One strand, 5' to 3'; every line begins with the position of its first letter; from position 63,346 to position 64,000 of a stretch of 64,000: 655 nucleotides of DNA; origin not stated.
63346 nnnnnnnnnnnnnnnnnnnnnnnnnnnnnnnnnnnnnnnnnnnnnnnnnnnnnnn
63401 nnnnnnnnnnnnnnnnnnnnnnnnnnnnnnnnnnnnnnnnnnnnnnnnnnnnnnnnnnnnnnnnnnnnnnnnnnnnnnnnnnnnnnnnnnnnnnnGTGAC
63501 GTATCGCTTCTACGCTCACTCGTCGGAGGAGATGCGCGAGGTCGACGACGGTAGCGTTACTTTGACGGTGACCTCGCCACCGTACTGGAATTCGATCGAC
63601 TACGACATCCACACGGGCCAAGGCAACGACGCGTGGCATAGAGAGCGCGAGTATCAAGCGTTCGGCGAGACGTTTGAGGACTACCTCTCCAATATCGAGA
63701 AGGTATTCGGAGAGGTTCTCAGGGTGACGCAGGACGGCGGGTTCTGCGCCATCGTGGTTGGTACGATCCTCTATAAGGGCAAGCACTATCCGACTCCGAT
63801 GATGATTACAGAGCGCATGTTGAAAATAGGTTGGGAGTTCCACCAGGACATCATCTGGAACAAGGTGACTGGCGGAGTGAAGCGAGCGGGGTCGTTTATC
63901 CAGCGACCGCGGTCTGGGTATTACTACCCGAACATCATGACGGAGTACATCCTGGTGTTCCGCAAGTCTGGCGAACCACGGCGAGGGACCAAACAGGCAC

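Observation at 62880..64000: Low-GC module after dnaE: Cys-rich 149-aa protein translationally coupled to a beta-class SPPY DNA methyltransferase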

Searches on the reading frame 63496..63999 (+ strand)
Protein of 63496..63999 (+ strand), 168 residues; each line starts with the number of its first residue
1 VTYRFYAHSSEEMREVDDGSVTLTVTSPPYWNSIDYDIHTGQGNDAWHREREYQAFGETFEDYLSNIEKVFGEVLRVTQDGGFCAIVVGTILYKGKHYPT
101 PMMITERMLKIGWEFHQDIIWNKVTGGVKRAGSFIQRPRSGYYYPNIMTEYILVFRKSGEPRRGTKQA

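Call 5: search_protein_families(library=pfam, proteins=[window:63496-63999:+], max_evalue=1)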
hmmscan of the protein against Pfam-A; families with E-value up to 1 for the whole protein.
window:63496-63999:+ (168 aa): 2 families
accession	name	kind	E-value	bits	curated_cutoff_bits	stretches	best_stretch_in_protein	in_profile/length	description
PF01555.25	N6_N4_Mtase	-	1.9e-15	57.8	26.7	1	21-161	1-110/221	DNA methylase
PF23347.1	TPR_Nup160_C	-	0.078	12.6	27.1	1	22-77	197-256/259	Nup160 C-terminal TPR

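Call 12: find_related_loci(query=window:63496-63999:+, collection=genome_contigs, flank=10000)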
Query window:63496-63999:+ (168 aa) in genome_contigs; peptide patterns used: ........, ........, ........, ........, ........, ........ (x = any residue, [..] = any of these).
301 stretches matched a pattern; 229 encode a relative of the query (tblastn E <= 1e-3); the best 80 are kept; 80 distinct loci.
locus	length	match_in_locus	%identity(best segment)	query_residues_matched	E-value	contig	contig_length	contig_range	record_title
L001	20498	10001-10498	81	3-168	2e-92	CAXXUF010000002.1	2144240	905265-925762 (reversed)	MAG: Tepidiformaceae bacterium isolate 318f1ce1-8287-4d5d-81f3-8079518f2b7d genome assembly, contig: contig_2, whole gen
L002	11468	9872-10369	79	3-168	2e-91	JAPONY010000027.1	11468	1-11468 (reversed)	MAG: Gammaproteobacteria bacterium isolate APA_bin_21 c_000000124022, whole genome shotgun sequence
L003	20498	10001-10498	76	3-168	5e-91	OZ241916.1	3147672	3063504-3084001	MAG: Arenicellales bacterium isolate a287b4df-af8e-412d-a002-b367a65622cc genome assembly, chromosome: 1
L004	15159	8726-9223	77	3-168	2e-90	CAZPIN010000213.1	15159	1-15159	MAG TPA_asm: uncultured Rhodobacterales bacterium isolate SRP338948_co1_38 genome assembly, contig: k141_500348, whole g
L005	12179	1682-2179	77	3-168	4e-90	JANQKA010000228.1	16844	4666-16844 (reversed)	MAG: Hasllibacter sp. isolate PL25a_bin.141 k99_741260, whole genome shotgun sequence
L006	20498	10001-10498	77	3-168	5e-90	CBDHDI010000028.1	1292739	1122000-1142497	MAG: Dehalococcoidia bacterium isolate d0c5affc-a78a-4576-9923-169fe3940cd0 genome assembly, contig: contig_28, whole ge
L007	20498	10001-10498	77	3-168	5e-90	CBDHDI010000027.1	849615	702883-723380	MAG: Dehalococcoidia bacterium isolate d0c5affc-a78a-4576-9923-169fe3940cd0 genome assembly, contig: contig_27, whole ge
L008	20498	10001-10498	78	3-168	1e-89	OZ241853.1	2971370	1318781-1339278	MAG: Gammaproteobacteria bacterium isolate 9f978ea2-b772-4466-b0fc-4a38a3b03b23 genome assembly, chromosome: 1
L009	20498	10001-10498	76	3-168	3e-89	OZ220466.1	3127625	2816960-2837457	MAG: Pseudomonadales bacterium isolate 8d23d998-bd5f-4541-bbc0-7081f96150e9 genome assembly, chromosome: 1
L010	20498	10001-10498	77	3-168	3e-89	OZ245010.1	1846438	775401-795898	MAG: Candidatus Oxydemutatoraceae bacterium isolate ab49ed24-c91f-451f-9d16-9eaa7661b6c2 genome assembly, chromosome: 1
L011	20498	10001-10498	75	3-168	2e-89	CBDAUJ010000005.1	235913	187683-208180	MAG: Arenicellales bacterium isolate d9931a99-d968-425b-8f46-6ba07adf8f38 genome assembly, contig: contig_5, whole genom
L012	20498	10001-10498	77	3-168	8e-88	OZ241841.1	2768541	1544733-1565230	MAG: Candidatus Spongiisociaceae bacterium isolate 826e3823-372f-4ba5-9009-4010fb4b1b28 genome assembly, chromosome: 1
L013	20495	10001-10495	73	3-167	9e-88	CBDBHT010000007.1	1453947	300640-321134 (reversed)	MAG: Candidatus Azotimanducaceae bacterium isolate d05c83b8-ac0e-43e4-8f3d-63fae8a00316 genome assembly, contig: contig_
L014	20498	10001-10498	74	3-168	1e-87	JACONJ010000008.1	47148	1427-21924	MAG: Rhodobacteraceae bacterium isolate GM7ARB1 GM7ARB_Ga0325872_108, whole genome shotgun sequence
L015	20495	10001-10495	76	3-167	3e-87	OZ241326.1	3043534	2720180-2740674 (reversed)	MAG: bacterium isolate 4cf85a08-3ac9-4936-9f49-292be0ba675b genome assembly, chromosome: 1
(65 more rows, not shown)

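Call 18: search_protein_families(library=ncbifam, proteins=[window:63496-63999:+], max_evalue=1)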
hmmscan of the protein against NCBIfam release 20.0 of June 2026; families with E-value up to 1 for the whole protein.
window:63496-63999:+ (168 aa): 3 families
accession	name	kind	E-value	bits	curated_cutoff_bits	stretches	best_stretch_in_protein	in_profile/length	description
NF005692.0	PRK07495.1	equivalog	0.06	12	724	1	44-134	163-250/425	4-aminobutyrate--2-oxoglutarate transaminase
NF050803.1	DnaMtaseCcrMCaul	equivalog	0.15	10.9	830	1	10-123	12-116/350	adenine-specific DNA-methyltransferase CcrM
NF047715.1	LIC12298_fam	subfamily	0.17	12.5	100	1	40-76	20-51/70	LIC12298 family protein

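Call 23: find_homologous_proteins(query=window:63496-63999:+, max_evalue=1e-20)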
Query window:63496-63999:+ (168 aa): 482 proteins with E <= 1e-20 among 604 candidates; the best 120 are listed.
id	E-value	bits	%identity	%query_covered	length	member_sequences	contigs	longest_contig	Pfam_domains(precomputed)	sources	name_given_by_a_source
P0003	3.2e-112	390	100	100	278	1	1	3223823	PF01555.25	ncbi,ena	-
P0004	5.4e-97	341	88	99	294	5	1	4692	PF01555.25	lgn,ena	-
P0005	1.1e-94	333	87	99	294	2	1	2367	PF01555.25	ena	-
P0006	4.4e-86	305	79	98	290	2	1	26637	PF01555.25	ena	-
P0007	4.6e-85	302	78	99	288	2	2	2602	PF01555.25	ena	-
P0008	1.1e-83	297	75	99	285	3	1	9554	PF01555.25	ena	-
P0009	3.1e-82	292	75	99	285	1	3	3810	PF01555.25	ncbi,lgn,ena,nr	ncbi:MAG: site-specific DNA-methyltransferase [Gammaproteobacteria bacterium]|nr:site-specific DNA-m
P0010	1.2e-81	291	74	99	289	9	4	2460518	PF01555.25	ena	-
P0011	4.7e-81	289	76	93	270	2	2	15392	PF01555.25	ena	-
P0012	4.8e-81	289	73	99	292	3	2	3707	PF01555.25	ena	-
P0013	5.3e-81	288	74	99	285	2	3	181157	PF01555.25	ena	-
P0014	5.4e-81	288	74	99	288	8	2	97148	PF01555.25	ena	-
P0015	1.4e-80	287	74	99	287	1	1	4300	PF01555.25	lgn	-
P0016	1.4e-80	287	78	93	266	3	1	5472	PF01555.25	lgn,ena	-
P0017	1.7e-80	287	73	99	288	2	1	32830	PF01555.25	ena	-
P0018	1.9e-80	287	75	99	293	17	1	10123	PF01555.25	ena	-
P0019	4.0e-79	282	71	98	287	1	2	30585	PF01555.25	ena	-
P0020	4.0e-79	282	76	93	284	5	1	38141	PF01555.25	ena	-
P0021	7.9e-79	281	74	98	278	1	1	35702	PF01555.25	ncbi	-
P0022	1.6e-78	280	73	99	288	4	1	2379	PF01555.25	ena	-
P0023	2.0e-78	280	74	99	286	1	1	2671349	PF01555.25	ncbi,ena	-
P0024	2.2e-78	280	71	99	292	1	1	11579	PF01555.25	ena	-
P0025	2.7e-78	280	72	99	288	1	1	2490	PF01555.25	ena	-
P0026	9.1e-78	278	74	93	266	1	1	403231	PF01555.25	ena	-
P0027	1.4e-77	277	76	93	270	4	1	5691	PF01555.25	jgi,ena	-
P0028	3.7e-77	276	69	99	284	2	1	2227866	PF01555.25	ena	-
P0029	1.1e-76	274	70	99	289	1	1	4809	PF01555.25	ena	-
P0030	3.1e-76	273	74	92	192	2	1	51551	PF01555.25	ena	-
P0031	6.4e-76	272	72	93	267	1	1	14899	PF01555.25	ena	-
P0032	1.5e-75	271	70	99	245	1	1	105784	PF01555.25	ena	-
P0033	3.4e-75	270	72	94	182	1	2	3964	PF01555.25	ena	-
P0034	3.8e-75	269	70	98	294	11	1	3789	PF01555.25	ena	-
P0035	3.9e-75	269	67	99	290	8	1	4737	PF01555.25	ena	-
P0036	6.8e-75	269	67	99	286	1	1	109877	PF01555.25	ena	-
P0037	9.6e-75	268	72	99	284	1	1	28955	PF01555.25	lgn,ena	-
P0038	1.3e-74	268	69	99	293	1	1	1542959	PF01555.25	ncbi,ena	-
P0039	1.6e-74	267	70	97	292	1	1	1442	PF01555.25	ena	-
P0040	8.8e-74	265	69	99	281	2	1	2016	PF01555.25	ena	-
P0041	2.1e-73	264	68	99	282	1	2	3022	PF01555.25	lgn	-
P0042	3.0e-73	263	66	99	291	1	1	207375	PF01555.25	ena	-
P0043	8.2e-73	262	67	99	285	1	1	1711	PF01555.25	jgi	-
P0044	1.2e-72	261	70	96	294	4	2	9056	PF01555.25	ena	-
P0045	2.1e-72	260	67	99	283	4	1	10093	PF01555.25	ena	-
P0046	3.0e-72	260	69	96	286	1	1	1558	PF01555.25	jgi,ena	-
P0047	3.4e-72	260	71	93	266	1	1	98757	PF01555.25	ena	-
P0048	5.1e-72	259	69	93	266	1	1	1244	PF01555.25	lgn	-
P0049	7.6e-72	259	70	93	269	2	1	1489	PF01555.25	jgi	-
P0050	4.3e-71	256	65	99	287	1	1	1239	PF01555.25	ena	-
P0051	1.3e-70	255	65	98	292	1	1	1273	PF01555.25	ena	-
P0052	2.6e-70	254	63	100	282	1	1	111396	PF01555.25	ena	-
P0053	2.8e-70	254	67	99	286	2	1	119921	PF01555.25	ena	-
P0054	3.6e-70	253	65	99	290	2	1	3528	PF01555.25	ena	-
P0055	1.1e-69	252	62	99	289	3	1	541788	PF01555.25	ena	-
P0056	1.1e-69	252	67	93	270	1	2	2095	PF01555.25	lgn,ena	-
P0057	6.1e-69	249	63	99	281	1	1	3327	PF01555.25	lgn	-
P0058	1.0e-68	248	65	98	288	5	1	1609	PF01555.25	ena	-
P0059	1.7e-68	248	66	93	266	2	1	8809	PF01555.25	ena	-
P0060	2.8e-68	247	70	89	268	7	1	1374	PF01555.25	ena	-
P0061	3.1e-68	247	63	100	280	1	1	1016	PF01555.25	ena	-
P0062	2.0e-67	244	66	92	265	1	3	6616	PF01555.25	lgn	-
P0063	3.8e-67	243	61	99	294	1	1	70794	PF01555.25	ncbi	-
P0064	8.1e-67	242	63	99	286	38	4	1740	PF01555.25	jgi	jgi:site-specific DNA-methyltransferase (adenine-specific)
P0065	6.5e-66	239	64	96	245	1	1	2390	PF01555.25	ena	-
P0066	1.8e-65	238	62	98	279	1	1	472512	PF01555.25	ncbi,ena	-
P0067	2.7e-65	237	62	98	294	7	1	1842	PF01555.25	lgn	-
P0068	3.4e-65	237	61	99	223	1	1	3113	PF01555.25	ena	-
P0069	3.8e-65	237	64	95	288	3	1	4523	PF01555.25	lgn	-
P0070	2.7e-64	234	58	97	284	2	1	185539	PF01555.25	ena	-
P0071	3.4e-63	230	80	73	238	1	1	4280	PF01555.25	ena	-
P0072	3.7e-63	230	59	99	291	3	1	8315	PF01555.25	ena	-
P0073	4.8e-63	230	63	93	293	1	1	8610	PF08241.19,PF01555.25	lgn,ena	-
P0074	8.1e-63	229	64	97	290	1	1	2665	PF01555.25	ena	-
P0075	8.4e-63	229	63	94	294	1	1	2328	PF01555.25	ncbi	-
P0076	1.4e-62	229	62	93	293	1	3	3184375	PF08241.19,PF01555.25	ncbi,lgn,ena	-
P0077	1.4e-62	228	61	94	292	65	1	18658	PF08241.19,PF01555.25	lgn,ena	-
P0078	1.8e-62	228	59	95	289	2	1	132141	PF01555.25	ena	-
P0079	2.5e-62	228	60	96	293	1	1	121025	PF01555.25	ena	-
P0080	2.7e-62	228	58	99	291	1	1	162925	PF01555.25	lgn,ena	-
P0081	2.8e-62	228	62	93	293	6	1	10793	PF08241.19,PF01555.25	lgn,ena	-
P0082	3.7e-62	227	62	93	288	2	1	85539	PF01555.25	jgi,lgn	-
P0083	4.2e-62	227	62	93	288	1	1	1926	PF01555.25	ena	-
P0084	5.6e-62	227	61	95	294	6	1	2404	PF01555.25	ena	-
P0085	5.6e-62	227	61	95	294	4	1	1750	PF01555.25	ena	-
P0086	1.2e-61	225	58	96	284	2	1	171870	PF01555.25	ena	-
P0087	1.3e-61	225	63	93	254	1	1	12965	PF01555.25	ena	-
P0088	2.4e-61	224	62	94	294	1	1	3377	PF01555.25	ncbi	-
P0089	2.5e-61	224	60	97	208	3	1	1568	PF01555.25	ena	-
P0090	1.1e-60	222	63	95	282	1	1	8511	PF01555.25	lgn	-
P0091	1.2e-60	222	63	92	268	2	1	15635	PF01555.25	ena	-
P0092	1.7e-60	222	63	94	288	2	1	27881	PF01555.25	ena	-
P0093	2.4e-60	221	61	95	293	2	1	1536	PF01555.25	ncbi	-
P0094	2.5e-60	221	58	94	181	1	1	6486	PF01555.25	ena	-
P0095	2.5e-60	221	58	92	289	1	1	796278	PF01555.25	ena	-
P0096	3.2e-60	221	62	94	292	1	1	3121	PF01555.25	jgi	jgi:site-specific DNA-methyltransferase (adenine-specific)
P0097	4.0e-60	220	59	93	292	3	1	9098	PF01555.25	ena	-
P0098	4.8e-60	220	60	89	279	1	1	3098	PF13649.13,PF08241.19,PF01555.25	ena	-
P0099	5.1e-60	220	59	93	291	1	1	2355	PF01555.25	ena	-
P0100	1.0e-59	219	60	94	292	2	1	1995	PF01555.25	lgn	-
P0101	1.1e-59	219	60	94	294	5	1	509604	PF01555.25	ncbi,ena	-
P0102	1.3e-59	219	61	94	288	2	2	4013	PF01555.25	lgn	-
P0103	2.5e-59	218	60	94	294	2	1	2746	PF01555.25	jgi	jgi:modification methylase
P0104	2.5e-59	218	60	94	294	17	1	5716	PF01555.25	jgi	-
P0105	2.5e-59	218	58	94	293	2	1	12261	PF01555.25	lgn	-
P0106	2.7e-59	218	61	91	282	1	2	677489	PF01555.25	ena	-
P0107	2.7e-59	218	59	94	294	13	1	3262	PF01555.25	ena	-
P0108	2.9e-59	218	60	93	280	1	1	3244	PF01555.25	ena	-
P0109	3.0e-59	218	57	98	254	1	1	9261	PF01555.25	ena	-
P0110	3.3e-59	218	58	97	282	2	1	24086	PF01555.25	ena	-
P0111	4.0e-59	217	59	94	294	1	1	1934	PF01555.25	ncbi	-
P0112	5.0e-59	217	57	94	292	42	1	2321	PF01555.25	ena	-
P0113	6.4e-59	217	61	92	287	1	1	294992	PF01555.25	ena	-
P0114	6.9e-59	216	61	93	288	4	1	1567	PF01555.25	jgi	jgi:site-specific DNA-methyltransferase (adenine-specific)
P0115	1.5e-58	215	58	98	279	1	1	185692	PF01555.25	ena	-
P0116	1.7e-58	215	62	95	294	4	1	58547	PF01555.25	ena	-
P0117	1.8e-58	215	59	96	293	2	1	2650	PF01555.25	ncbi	-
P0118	3.3e-58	214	59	94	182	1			PF01555.25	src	-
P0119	3.9e-58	214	57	96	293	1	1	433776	PF01555.25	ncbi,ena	-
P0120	5.3e-58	214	59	94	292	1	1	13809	PF01555.25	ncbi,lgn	-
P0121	5.5e-58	214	58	94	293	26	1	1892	PF01555.25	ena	-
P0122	7.5e-58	213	62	94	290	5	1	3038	PF01555.25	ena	-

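Call 24: find_encoding_contigs(protein=P0003, flank=10000)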
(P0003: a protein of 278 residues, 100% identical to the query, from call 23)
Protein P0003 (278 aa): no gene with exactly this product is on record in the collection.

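Call 25: find_encoding_contigs(protein=P0004, flank=10000)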
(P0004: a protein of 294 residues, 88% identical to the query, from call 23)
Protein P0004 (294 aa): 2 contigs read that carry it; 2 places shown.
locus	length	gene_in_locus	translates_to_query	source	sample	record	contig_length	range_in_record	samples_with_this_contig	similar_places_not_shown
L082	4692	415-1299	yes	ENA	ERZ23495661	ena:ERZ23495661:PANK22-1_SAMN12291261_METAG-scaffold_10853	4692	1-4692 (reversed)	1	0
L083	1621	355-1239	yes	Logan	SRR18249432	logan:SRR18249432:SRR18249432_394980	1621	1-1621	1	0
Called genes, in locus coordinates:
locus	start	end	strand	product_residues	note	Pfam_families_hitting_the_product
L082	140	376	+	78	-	-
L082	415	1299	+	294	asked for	PF01555:N6_N4_Mtase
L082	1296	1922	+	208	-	-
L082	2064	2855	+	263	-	PF13091:PLDc_2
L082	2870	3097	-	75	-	-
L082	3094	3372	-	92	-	-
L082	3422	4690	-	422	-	?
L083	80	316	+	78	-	-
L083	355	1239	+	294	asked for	PF01555:N6_N4_Mtase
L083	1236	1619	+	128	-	?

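Call 26: find_encoding_contigs(protein=P0005, flank=10000)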
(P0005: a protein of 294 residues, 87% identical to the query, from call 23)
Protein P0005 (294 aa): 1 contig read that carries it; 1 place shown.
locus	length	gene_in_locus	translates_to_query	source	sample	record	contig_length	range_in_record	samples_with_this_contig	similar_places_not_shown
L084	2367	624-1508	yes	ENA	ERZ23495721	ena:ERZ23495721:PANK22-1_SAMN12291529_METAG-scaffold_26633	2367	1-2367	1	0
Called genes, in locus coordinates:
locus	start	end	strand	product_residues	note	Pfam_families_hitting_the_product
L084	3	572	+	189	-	?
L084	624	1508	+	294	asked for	PF01555:N6_N4_Mtase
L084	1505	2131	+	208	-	-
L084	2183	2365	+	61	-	?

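Call 34: search_solved_structures(query=A3, max_evalue=10, show_alignments=2)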
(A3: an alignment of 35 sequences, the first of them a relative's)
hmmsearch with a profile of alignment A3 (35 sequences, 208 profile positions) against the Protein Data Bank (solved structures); distinct sequences matched with E-value up to 10: 2.
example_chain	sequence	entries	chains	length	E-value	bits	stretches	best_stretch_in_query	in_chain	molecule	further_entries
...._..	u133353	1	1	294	0.042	16.2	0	83-128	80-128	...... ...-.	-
5fyo_A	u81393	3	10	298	0.41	13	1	100-143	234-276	PHOSPHOINOSITOL-SPECIFIC PHOSPHOLIPASE C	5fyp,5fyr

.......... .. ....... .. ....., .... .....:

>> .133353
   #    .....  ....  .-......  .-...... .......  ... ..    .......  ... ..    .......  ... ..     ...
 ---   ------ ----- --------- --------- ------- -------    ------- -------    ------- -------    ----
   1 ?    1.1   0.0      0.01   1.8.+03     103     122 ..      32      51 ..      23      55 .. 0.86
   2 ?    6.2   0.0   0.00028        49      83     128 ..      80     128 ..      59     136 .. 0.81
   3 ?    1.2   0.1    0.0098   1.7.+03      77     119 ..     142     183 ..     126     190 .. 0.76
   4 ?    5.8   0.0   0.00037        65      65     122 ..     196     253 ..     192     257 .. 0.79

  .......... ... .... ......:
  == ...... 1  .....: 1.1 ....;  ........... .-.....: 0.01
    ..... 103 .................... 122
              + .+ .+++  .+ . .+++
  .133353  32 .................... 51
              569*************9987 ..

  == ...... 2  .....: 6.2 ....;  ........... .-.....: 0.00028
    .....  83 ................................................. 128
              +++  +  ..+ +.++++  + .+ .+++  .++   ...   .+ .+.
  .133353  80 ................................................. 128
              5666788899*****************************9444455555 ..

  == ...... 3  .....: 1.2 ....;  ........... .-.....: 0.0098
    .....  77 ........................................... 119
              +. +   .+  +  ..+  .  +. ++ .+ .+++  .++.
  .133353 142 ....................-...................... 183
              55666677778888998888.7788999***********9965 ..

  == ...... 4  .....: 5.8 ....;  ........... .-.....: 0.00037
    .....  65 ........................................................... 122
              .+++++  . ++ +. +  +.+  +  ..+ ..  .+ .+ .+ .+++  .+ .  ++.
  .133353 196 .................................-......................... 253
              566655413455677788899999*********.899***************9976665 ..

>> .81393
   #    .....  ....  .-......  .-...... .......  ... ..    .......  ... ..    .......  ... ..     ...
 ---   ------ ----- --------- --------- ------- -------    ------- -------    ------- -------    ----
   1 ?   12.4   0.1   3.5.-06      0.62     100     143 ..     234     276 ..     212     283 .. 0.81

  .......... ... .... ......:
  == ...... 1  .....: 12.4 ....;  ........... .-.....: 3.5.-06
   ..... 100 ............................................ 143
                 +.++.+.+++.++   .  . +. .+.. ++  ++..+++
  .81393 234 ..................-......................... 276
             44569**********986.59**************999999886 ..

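Call 35: search_solved_structures(query=P0003, max_evalue=0.001)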
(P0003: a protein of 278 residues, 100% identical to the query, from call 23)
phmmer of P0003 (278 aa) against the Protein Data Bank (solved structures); distinct sequences matched with E-value up to 0.001: 13.
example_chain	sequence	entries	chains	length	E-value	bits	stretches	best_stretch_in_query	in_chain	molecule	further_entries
2zie_A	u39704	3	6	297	1.4e-32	116.3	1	10-262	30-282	Putative modification methylase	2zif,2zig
8s9m_A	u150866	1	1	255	7.3e-16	61.4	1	8-261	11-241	DNA cytosine-N4 methyltransferase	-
8s9n_A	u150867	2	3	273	9.6e-16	61.1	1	8-261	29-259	DNA cytosine-N4 methyltransferase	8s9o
8urk_A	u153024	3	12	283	2e-13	53.5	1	191-257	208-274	Methyltransferase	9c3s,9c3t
9c3u_A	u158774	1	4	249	2e-13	53.4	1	191-257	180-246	Methyltransferase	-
6pbd_A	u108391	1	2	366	2.4e-10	43.3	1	195-262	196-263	Modification methylase CcrMI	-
1g60_A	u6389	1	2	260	8.6e-09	38.2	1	194-253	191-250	Adenine-specific Methyltransferase MboIIA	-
1eg2_A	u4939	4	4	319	8.4e-08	35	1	180-251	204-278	MODIFICATION METHYLASE RSRI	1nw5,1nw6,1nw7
1nw8_A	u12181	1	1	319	8.7e-08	34.9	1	180-251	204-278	MODIFICATION METHYLASE RSRI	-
1boo_A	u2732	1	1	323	1.9e-06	30.5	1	195-256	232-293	PROTEIN (N-4 CYTOSINE-SPECIFIC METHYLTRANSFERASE PVU II)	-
5hfj_A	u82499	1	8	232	1.1e-05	28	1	194-257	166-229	Adenine specific DNA methyltransferase (DpnA)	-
5hek_A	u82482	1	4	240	1.1e-05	28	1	194-257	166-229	Adenine specific DNA methyltransferase (DpnA)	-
3sm3_A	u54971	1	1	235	0.00021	23.8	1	209-265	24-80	SAM-dependent methyltransferases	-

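Call 37: find_homologous_proteins(query=L082:1296-1919:+, max_evalue=0.00001)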
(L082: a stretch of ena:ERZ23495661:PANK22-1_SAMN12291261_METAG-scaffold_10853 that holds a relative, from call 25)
Query L082:1296-1919:+ (208 aa): 197 proteins with E <= 0.00001 among 390 candidates; the best 120 are listed.
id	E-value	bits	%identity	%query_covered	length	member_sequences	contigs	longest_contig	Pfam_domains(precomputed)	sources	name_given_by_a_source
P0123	4.8e-133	458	100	100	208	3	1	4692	-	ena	-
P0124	2.3e-122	424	93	100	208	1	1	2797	-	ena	-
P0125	1.1e-121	421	93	100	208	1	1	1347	-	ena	-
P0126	2.3e-114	397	86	100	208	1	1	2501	-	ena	-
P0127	1.3e-107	375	83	99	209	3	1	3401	-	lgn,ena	-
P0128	2.7e-99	348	74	100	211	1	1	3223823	-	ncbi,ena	-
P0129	6.0e-96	337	73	100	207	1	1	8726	-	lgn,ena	-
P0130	1.0e-94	333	72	100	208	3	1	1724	-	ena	-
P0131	2.8e-94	332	71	100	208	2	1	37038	-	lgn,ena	-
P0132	2.7e-92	325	71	98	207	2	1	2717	-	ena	-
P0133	2.7e-90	319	68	99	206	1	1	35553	-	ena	-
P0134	4.0e-89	315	70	98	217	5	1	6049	-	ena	-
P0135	1.0e-88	314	69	98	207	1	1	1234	-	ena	-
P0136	1.2e-88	314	71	92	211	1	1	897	-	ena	-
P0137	1.5e-88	313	70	99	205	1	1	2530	-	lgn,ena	-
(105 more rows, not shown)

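Call 42: find_encoding_contigs(protein=P0127, flank=10000)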
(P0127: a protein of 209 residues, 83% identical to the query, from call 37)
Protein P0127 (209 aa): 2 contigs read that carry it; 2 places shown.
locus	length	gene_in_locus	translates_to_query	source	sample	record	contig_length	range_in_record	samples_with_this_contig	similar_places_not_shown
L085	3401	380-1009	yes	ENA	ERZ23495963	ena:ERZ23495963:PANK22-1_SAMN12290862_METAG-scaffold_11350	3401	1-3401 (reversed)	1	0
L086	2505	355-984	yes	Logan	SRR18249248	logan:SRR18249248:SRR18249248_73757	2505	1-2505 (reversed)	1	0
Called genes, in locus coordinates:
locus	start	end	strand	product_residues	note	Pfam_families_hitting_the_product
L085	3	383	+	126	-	?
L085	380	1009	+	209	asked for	-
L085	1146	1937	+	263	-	PF13091:PLDc_2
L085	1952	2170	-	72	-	-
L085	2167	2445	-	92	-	-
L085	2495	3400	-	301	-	?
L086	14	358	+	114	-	PF01555:N6_N4_Mtase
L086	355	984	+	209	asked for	-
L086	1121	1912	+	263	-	PF13091:PLDc_2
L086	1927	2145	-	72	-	-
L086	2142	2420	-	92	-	-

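Call 43: find_encoding_contigs(protein=P0126, flank=10000)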
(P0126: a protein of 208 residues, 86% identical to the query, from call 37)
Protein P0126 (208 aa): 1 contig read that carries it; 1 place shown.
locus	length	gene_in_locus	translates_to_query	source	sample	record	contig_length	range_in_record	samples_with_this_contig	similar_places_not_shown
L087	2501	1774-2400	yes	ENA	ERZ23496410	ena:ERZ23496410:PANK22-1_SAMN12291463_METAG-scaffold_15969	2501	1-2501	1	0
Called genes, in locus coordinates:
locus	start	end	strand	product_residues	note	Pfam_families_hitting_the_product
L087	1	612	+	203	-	?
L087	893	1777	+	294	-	PF01555:N6_N4_Mtase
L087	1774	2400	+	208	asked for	-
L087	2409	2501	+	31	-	?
